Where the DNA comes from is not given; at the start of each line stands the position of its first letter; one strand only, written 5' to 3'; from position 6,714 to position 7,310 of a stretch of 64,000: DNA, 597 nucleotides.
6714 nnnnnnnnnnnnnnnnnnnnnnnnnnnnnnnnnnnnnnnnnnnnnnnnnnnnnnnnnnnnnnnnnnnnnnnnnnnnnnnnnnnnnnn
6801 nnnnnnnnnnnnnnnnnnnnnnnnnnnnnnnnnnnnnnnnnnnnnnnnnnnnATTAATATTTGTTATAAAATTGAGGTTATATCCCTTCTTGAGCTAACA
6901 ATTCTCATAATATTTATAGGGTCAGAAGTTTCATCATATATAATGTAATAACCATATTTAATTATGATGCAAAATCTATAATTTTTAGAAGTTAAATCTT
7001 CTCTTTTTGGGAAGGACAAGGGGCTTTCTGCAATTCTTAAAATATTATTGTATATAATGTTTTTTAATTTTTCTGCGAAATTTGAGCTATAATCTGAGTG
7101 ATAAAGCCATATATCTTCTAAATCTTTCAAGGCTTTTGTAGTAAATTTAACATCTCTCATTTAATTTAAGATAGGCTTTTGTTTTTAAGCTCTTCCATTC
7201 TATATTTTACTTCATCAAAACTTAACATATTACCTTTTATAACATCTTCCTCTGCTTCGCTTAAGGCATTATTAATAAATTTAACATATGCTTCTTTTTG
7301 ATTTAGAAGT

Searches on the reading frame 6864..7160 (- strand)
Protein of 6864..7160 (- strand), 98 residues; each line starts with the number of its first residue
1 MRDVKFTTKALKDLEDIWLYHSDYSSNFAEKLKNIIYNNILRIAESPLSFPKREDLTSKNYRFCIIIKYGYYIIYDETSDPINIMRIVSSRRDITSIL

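Call 16: search_protein_families(library=pfam, proteins=[window:6864-7160:-], max_evalue=0.00001)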
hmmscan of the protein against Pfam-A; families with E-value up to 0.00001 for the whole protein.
window:6864-7160:- (98 aa): 1 family
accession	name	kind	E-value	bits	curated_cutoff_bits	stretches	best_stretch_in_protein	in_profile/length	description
PF05016.21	ParE_toxin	-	1.3e-10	42.1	23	1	4-93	1-88/89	ParE toxin of type II toxin-antitoxin system, parDE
